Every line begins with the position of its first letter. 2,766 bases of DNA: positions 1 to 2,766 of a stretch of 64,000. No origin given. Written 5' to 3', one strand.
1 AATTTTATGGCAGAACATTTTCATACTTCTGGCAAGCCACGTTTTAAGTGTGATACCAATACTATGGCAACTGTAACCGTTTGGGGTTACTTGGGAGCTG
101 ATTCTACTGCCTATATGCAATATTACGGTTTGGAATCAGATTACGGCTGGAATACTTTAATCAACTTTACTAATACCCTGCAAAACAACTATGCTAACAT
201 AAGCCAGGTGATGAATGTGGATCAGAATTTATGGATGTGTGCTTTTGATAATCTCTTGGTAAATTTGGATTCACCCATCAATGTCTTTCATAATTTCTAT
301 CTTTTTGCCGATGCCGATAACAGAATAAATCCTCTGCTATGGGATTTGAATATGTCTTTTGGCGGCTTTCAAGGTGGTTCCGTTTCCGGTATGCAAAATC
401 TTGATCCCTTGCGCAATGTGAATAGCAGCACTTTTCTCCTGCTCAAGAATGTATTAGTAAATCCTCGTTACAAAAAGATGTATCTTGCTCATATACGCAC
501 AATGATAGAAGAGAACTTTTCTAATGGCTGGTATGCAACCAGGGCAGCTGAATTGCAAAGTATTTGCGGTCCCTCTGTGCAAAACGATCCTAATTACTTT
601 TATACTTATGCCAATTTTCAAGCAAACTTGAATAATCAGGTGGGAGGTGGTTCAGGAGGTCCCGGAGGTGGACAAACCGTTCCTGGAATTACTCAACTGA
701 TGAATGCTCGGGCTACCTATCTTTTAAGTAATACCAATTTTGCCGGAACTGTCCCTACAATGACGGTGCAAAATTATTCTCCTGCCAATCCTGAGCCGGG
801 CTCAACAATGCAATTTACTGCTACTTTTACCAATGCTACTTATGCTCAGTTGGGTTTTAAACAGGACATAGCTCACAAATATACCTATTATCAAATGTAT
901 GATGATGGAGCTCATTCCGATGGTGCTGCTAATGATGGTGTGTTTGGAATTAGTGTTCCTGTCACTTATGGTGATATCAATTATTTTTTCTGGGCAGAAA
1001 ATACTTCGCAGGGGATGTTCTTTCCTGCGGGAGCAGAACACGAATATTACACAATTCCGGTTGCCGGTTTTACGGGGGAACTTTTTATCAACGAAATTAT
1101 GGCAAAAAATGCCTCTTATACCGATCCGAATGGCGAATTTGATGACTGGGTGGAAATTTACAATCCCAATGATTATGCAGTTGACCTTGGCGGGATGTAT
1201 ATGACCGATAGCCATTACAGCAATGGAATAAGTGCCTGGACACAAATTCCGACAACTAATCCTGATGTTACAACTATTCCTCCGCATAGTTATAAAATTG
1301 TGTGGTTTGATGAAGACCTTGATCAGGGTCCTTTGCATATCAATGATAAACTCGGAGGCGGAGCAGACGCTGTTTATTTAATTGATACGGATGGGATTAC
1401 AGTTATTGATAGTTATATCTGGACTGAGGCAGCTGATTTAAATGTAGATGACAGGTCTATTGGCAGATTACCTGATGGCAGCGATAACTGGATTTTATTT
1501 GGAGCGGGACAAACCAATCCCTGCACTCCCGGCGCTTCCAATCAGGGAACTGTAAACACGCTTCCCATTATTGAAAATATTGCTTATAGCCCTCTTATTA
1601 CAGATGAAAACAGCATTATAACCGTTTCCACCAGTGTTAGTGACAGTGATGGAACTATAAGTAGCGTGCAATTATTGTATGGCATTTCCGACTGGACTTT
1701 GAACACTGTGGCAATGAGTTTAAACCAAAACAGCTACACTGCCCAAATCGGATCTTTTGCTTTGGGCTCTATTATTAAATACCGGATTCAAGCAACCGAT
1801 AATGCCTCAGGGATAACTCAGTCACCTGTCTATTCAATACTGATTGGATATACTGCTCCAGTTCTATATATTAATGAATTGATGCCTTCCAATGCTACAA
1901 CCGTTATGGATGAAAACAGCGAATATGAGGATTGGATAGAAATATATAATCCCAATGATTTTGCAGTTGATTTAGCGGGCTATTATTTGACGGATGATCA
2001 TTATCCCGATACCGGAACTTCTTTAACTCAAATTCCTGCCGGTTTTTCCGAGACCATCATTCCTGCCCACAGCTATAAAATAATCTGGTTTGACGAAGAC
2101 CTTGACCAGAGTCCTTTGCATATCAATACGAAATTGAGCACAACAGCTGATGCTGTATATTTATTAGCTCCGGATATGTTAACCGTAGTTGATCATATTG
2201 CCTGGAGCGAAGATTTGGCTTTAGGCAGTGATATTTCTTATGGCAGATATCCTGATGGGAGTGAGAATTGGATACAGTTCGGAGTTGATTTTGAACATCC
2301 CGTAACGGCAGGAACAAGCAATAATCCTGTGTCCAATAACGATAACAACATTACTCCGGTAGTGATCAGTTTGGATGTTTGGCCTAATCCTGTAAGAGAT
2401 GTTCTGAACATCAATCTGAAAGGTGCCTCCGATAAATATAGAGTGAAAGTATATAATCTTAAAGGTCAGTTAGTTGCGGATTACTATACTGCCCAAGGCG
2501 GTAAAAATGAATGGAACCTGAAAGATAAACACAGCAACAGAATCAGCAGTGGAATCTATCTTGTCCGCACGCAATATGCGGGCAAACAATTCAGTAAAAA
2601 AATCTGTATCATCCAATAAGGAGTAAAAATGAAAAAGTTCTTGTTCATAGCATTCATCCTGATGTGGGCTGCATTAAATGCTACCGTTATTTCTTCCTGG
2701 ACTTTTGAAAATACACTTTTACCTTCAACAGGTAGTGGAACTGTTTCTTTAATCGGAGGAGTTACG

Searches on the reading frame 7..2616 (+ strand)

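Call 107: search_protein_families(library=padloc, alignment_id=A6, max_evalue=0.000001)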
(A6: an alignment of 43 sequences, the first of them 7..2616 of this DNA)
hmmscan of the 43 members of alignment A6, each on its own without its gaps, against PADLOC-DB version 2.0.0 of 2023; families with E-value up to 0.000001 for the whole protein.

A. member 1, window:7-2616:+ (870 aa): 0 families

B. families by the number of members that match (of 43 scanned): 12 families
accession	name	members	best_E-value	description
PDLC04789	PDC-S01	1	9.1e-153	-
PDLC04790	PDC-S01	1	9.1e-58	-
PDLC04787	PDC-S01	1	4.1e-46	-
PDLC04791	PDC-S01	1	4.2e-34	-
PDLC04689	PDC-M51A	1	7.9e-27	-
PDLC04788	PDC-S01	1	2.9e-25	-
PDLC04786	PDC-S01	1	1.4e-24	-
PDLC04792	PDC-S01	1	5.5e-21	-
PDLC02196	IetA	1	6.2e-11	-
PDLC01086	C3a186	1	6.4e-08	"C-3?,4? desaturase"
PDLC04232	IetA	1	2e-07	-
PDLC02195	IetA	1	8e-07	-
